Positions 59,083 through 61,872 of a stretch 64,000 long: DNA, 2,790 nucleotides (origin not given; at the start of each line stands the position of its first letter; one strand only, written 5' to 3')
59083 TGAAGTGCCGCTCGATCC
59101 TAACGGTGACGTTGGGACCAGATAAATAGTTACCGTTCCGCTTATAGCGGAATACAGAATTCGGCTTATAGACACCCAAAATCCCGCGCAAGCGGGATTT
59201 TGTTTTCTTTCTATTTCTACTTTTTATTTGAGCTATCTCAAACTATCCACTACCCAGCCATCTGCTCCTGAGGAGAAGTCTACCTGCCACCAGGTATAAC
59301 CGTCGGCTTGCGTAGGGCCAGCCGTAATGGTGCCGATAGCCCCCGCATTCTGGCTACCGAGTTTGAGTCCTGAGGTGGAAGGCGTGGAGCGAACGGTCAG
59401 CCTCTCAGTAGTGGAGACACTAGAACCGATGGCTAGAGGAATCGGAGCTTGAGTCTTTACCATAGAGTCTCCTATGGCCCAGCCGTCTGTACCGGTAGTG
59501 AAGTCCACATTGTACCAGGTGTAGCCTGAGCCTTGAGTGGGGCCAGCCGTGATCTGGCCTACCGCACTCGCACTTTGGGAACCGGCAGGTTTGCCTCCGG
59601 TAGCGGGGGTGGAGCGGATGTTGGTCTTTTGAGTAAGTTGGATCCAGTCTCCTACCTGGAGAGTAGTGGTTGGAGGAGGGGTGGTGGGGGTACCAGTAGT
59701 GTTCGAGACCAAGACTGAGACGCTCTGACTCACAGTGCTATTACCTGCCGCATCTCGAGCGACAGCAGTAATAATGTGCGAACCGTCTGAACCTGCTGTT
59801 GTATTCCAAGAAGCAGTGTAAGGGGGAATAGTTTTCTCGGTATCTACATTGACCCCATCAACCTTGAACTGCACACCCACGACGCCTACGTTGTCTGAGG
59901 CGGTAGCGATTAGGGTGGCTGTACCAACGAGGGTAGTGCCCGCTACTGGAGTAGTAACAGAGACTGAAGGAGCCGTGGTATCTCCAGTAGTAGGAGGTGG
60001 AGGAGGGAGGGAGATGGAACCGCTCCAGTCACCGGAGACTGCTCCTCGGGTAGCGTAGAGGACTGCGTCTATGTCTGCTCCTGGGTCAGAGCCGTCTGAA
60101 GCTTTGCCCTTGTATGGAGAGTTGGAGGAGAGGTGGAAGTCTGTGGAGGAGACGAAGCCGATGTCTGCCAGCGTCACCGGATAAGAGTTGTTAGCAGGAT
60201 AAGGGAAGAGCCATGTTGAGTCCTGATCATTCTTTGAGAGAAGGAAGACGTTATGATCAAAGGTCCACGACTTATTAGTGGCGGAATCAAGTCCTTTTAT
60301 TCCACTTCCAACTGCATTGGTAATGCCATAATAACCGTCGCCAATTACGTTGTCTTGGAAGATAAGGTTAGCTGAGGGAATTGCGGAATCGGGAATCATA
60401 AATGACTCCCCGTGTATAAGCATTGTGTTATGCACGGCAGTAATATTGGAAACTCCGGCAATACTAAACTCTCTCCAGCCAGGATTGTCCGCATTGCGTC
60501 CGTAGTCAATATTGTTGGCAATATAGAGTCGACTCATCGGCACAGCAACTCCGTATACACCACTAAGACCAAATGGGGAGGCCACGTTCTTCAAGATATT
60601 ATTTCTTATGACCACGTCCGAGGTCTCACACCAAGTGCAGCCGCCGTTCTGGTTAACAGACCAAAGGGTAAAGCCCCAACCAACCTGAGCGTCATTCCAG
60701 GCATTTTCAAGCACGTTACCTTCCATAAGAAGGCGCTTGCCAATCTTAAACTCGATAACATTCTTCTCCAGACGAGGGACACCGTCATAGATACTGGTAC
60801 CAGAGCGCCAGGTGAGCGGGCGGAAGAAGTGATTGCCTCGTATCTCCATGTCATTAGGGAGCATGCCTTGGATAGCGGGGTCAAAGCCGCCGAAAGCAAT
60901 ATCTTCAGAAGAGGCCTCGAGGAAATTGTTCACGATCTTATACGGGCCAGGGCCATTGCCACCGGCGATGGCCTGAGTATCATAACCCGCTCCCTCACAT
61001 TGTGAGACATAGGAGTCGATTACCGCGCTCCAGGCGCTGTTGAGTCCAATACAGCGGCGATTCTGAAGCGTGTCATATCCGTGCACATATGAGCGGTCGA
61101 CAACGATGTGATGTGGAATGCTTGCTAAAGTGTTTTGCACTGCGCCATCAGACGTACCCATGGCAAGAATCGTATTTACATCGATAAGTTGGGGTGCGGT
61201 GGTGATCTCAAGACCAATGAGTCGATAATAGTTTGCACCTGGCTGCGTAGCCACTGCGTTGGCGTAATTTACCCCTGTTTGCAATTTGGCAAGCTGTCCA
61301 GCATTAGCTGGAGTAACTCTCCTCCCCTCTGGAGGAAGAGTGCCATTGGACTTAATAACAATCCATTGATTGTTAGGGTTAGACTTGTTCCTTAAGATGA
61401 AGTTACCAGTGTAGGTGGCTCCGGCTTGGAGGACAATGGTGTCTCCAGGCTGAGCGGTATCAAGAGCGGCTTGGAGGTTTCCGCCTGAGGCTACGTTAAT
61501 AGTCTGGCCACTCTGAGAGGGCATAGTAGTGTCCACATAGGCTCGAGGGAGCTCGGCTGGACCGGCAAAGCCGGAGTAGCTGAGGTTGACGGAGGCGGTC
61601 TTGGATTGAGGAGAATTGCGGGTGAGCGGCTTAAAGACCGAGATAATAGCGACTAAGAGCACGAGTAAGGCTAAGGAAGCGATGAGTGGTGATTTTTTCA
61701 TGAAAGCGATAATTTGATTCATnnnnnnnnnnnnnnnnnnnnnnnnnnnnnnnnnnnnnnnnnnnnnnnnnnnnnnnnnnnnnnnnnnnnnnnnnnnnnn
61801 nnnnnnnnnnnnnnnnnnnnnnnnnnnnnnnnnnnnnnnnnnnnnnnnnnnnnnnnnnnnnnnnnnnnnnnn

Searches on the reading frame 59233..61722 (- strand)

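Call 7: search_protein_families(library=pfam, proteins=[window:59233-61722:-], max_evalue=0.001)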
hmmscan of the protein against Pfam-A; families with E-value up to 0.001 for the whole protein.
window:59233-61722:- (829 aa): 2 families
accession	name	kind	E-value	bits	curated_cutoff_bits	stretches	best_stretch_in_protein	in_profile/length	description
PF17957.7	Big_7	-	2.9e-15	57.1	24.1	1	585-653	1-70/70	Bacterial Ig domain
PF08239.17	SH3_3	-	1.2e-05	25.8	27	0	774-824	2-48/54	Bacterial SH3 domain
